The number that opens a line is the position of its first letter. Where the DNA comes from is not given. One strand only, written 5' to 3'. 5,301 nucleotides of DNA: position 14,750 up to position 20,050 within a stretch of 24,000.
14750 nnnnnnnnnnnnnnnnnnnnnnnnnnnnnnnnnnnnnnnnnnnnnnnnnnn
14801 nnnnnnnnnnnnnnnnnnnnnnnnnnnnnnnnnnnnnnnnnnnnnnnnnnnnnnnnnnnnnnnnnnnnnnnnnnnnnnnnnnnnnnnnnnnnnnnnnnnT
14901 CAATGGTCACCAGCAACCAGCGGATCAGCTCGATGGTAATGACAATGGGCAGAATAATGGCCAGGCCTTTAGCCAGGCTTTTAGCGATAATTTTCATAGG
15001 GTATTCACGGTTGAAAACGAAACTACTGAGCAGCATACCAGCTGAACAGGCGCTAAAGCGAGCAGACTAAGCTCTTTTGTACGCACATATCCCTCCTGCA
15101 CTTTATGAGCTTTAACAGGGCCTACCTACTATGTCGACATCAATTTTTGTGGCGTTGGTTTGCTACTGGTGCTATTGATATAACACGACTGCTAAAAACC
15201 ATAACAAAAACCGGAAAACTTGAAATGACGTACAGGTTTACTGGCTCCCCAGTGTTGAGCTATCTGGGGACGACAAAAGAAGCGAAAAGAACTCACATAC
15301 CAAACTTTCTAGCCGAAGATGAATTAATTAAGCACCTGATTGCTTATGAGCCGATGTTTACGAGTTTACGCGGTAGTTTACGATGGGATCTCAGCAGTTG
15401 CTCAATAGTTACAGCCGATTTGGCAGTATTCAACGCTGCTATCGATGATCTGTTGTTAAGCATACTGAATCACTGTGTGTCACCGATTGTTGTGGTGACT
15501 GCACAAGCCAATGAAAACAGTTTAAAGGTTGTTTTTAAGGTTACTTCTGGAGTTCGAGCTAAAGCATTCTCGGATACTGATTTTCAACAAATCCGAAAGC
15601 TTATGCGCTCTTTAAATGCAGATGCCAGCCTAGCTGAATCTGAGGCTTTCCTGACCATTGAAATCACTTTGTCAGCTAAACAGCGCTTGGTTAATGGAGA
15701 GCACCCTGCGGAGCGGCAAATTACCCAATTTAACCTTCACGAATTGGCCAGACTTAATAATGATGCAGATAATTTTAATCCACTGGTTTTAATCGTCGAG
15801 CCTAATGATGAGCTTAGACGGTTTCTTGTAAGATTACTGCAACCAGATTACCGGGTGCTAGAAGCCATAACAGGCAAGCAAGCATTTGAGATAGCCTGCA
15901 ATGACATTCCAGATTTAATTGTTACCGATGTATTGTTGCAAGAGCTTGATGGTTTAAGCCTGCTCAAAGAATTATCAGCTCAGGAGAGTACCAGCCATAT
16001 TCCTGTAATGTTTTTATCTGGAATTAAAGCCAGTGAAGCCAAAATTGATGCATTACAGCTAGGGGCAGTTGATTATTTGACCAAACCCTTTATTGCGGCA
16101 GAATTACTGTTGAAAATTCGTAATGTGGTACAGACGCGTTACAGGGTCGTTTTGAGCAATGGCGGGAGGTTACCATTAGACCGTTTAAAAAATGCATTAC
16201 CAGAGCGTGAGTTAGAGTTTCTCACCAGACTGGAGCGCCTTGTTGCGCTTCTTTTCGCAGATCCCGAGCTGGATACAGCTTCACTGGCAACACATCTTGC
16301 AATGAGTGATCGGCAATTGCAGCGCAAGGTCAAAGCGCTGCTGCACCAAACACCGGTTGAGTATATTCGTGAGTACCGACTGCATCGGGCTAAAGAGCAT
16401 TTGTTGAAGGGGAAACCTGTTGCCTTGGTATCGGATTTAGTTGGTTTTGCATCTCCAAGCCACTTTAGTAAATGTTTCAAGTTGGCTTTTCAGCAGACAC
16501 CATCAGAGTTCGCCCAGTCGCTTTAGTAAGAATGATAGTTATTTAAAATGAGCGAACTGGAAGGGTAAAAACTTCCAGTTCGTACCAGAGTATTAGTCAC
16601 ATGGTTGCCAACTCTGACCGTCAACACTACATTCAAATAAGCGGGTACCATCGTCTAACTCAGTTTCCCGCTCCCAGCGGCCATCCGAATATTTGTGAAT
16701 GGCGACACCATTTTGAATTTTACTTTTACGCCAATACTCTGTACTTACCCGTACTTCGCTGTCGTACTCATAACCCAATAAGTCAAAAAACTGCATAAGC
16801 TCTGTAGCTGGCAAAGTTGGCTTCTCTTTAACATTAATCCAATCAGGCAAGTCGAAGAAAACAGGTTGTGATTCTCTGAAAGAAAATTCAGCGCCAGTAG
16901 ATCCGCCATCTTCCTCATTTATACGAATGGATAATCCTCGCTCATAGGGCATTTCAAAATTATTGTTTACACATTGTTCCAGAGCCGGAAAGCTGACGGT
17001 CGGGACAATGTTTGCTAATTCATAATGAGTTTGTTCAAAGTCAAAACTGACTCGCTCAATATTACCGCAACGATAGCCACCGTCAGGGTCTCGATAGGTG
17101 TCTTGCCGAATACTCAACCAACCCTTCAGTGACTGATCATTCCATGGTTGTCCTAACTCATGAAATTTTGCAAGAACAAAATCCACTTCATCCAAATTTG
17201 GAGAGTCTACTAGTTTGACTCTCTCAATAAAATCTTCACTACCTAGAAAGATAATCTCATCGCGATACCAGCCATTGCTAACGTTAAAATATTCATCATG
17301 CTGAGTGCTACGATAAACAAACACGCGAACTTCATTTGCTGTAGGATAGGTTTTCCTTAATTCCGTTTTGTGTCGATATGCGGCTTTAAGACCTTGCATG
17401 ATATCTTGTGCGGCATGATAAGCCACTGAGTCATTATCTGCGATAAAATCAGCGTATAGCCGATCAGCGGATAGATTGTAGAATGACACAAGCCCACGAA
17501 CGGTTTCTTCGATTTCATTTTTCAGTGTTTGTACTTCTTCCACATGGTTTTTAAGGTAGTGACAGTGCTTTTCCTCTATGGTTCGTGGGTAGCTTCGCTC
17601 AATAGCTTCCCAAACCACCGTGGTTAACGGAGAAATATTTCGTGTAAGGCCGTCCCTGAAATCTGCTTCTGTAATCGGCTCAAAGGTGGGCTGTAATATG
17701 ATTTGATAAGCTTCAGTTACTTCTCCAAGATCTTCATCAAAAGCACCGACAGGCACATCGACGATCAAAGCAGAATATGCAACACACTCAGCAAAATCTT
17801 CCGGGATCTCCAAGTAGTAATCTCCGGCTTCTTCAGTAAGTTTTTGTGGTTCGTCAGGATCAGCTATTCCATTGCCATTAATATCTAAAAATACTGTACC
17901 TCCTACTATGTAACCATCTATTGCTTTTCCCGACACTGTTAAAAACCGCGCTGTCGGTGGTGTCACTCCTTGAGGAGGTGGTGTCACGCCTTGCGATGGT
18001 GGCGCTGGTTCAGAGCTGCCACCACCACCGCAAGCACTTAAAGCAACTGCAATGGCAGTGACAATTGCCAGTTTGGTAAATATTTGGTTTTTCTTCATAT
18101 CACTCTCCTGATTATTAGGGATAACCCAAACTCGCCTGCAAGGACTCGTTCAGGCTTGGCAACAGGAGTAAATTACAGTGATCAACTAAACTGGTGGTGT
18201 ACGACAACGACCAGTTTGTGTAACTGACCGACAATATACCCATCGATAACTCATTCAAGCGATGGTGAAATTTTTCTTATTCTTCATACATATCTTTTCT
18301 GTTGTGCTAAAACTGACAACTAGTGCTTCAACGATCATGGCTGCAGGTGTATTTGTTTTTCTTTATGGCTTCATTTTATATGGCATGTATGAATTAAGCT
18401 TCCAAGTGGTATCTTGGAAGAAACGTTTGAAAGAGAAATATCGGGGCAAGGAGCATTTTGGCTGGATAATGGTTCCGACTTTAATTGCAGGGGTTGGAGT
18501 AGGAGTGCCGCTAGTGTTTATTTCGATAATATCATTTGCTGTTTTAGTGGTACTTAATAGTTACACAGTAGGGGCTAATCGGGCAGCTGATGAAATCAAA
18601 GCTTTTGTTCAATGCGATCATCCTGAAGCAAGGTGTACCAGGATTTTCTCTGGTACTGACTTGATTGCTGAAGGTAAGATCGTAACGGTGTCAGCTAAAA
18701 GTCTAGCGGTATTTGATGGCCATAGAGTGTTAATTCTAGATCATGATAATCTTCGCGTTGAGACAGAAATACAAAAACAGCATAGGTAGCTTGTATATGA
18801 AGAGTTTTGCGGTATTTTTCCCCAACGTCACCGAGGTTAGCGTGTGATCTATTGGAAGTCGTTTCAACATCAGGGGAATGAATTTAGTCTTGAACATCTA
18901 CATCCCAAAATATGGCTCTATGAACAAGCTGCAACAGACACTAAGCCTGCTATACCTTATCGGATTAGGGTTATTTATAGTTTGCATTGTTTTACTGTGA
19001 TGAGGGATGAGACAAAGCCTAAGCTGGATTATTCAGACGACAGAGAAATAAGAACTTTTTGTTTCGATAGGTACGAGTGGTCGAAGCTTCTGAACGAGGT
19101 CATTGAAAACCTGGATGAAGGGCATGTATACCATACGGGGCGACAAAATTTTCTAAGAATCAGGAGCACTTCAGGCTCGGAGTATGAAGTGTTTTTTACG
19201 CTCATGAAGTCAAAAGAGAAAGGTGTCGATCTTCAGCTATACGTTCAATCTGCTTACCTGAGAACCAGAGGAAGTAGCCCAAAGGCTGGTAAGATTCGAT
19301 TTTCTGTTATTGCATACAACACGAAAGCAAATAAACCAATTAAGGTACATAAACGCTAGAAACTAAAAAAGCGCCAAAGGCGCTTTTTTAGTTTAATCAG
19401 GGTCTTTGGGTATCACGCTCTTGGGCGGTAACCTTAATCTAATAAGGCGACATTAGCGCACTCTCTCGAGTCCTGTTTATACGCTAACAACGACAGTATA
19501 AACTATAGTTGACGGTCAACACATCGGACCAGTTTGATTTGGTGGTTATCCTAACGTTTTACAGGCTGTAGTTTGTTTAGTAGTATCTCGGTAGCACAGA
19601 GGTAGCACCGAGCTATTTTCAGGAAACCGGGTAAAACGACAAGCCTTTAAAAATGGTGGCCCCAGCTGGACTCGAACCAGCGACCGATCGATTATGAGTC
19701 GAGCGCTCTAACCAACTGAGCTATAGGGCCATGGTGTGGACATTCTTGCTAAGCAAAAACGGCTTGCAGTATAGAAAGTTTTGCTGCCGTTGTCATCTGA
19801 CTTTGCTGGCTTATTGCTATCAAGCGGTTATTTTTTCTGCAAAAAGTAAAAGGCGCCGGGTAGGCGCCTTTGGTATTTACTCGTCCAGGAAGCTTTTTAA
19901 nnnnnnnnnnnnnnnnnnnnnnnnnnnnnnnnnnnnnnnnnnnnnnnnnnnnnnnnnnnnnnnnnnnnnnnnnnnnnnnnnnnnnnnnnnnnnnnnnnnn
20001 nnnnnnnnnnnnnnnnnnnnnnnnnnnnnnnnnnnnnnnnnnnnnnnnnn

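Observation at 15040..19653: AT-rich, integrase-less islet inserted at the 3' end of the tRNA(CAU) gene downstream of rpoD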

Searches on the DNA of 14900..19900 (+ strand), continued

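Call 97: search_with_rna_model(model_id=R1, sources=[window, L066, L067, L001, L002, L003, L004, L017, L043, L044, L047, L057, L058, L059, L060, L062, L064, L069, L056, L054, L061, L063, L065], max_evalue=1, show_alignments=3)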
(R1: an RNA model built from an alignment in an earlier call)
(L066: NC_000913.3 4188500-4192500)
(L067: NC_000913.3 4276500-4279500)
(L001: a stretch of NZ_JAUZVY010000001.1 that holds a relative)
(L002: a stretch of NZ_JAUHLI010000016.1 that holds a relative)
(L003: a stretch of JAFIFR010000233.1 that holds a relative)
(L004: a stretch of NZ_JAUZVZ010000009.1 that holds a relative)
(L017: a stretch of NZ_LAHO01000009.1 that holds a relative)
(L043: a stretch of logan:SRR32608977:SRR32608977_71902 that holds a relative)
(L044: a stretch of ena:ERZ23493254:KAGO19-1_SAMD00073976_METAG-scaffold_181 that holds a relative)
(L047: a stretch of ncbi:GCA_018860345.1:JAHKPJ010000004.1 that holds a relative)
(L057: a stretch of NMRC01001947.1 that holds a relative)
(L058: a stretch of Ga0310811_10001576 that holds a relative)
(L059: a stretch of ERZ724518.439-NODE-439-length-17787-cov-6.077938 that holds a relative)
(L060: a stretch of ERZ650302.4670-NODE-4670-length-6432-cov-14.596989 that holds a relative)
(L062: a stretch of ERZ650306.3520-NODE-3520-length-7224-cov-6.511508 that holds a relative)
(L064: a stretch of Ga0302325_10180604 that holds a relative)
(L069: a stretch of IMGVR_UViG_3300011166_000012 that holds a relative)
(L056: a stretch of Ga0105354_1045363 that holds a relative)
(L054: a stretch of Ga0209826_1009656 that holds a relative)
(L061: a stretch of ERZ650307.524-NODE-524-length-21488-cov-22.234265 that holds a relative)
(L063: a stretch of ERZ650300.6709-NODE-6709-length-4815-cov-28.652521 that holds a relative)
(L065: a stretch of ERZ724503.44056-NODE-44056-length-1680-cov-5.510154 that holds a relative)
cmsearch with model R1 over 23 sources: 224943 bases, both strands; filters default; matches with E-value up to 1: 16.
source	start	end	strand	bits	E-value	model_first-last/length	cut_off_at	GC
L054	1656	1789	-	147.5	4.2e-26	1-136/136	no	0.42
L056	1546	1682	-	147.3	4.5e-26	1-136/136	no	0.42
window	19358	19492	-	147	5.3e-26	1-136/136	no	0.44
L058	6570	6711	-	62.5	8.1e-10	1-136/136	no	0.58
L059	6533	6675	-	61.7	1.2e-09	1-136/136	no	0.5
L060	2981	3123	-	61.7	1.2e-09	1-136/136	no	0.5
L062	3056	3198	-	61.7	1.2e-09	1-136/136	no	0.5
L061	6533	6675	-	61.7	1.2e-09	1-136/136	no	0.5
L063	1051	1193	-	61.7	1.2e-09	1-136/136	no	0.5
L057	6533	6673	-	56.1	1.4e-08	1-136/136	no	0.57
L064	3013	3161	-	56.1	1.4e-08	1-136/136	no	0.56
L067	1423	1571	-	25.3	0.011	1-136/136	no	0.52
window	19249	19396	+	19.5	0.14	1-136/136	no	0.38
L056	1458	1587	+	18.4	0.24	1-136/136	no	0.33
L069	5123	5239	-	15.9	0.7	1-136/136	no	0.5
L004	8565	8598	+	15.9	0.71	93-126/136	no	0.5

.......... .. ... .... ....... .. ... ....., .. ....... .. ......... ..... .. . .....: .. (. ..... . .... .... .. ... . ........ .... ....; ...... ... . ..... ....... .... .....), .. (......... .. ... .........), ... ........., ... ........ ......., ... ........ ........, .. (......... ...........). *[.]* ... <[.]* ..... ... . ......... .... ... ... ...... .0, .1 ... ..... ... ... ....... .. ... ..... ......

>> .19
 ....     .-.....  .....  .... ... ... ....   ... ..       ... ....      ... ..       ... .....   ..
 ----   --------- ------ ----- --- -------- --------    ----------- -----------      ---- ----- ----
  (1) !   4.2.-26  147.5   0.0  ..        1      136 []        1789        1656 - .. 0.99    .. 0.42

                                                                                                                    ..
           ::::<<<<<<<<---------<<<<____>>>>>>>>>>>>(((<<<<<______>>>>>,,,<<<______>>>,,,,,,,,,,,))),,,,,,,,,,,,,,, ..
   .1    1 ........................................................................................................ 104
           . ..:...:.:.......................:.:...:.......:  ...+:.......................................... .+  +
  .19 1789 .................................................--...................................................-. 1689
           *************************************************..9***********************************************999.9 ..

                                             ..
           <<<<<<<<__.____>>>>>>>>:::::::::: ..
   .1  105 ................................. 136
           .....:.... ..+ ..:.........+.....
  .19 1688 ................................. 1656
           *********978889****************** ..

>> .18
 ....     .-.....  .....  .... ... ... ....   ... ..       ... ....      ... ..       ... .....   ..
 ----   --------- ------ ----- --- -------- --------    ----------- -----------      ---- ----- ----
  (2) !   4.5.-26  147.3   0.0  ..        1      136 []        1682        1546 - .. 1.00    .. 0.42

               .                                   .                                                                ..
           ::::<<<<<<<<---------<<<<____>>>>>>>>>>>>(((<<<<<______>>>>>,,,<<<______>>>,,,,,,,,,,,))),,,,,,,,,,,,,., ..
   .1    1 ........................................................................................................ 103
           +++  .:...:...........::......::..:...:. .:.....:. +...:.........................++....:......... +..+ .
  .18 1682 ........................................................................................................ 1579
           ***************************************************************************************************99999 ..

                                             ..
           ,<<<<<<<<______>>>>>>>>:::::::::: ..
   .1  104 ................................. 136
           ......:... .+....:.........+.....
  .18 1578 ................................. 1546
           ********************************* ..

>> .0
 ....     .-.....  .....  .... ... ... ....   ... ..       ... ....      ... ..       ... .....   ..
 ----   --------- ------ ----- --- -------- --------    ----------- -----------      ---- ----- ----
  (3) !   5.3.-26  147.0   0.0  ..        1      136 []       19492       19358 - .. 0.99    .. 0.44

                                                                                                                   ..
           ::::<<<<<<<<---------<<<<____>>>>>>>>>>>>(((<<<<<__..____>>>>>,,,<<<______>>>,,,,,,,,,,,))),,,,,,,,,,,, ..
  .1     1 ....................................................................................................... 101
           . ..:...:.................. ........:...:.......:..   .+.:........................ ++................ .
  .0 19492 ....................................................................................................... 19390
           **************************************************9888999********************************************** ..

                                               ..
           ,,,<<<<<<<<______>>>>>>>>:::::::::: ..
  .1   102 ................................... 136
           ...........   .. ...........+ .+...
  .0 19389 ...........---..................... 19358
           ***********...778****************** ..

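Call 98: search_with_rna_model(model_id=R1, sources=[window, L048, L050, L051, L052, L053, L055, L056, L070, L057, L058, L059, L064, L067], max_evalue=0.05, make_alignment=true)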
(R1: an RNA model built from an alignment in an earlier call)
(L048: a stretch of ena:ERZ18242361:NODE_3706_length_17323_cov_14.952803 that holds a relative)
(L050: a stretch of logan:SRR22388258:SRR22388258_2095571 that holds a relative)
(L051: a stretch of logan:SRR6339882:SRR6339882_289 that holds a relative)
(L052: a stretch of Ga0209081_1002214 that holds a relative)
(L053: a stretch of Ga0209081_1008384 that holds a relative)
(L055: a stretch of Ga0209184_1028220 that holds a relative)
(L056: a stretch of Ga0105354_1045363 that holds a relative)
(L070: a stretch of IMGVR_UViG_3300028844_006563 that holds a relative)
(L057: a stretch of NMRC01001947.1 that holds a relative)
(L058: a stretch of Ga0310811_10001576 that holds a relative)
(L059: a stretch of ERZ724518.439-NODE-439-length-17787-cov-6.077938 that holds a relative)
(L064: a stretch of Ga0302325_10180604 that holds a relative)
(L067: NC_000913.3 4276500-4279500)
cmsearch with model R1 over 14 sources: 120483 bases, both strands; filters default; matches with E-value up to 0.05: 15.
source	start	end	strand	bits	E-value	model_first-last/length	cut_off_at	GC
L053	1659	1792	-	147.5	2.2e-26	1-136/136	no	0.42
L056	1546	1682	-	147.3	2.4e-26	1-136/136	no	0.42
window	19358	19492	-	147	2.9e-26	1-136/136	no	0.44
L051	8496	8628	-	146.9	3e-26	1-136/136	no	0.41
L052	6493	6626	-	145.7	4.9e-26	1-136/136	no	0.41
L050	3469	3603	-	145.4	5.8e-26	1-136/136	no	0.42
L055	796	928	-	144.3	9.4e-26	1-136/136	no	0.39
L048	10515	10650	-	141.3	3.5e-25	1-136/136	no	0.42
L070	556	703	-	125.2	4.2e-22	1-136/136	no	0.43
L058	6570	6711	-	62.5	4.3e-10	1-136/136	no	0.58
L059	6533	6675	-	61.7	6.4e-10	1-136/136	no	0.5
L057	6533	6673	-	56.1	7.5e-09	1-136/136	no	0.57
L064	3013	3161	-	56.1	7.6e-09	1-136/136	no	0.56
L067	1423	1571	-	25.3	0.006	1-136/136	no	0.52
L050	3395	3507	+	21.1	0.037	1-136/136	no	0.35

Alignment A9: 15 matches aligned to the model, 219 columns, each read 5' to 3' on its own strand. Consensus structure (alignment columns), stored with it:
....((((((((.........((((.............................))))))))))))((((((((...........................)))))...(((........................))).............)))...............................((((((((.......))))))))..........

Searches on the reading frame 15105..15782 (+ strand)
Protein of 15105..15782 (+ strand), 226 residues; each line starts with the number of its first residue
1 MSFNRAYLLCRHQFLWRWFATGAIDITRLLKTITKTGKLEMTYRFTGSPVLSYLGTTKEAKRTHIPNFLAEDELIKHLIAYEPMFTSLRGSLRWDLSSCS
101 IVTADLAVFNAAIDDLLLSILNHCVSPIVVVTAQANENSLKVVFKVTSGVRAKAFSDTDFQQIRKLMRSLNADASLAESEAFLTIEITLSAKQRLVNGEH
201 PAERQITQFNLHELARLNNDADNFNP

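Call 28: find_homologous_proteins(query=window:15105-15782:+, max_evalue=0.01)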
Query seq(226 aa): 383 candidates shared short words with the query, none scored E <= 0.01.

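Call 81: search_protein_families(library=pfam, proteins=[window:15105-15782:+], max_evalue=10)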
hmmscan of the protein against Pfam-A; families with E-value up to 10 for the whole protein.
seq(226 aa): 1 family
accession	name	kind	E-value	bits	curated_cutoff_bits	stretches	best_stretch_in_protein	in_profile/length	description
PF24134.1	DUF7401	-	0.22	12.2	27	1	122-176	17-71/116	Domain of unknown function (DUF7401)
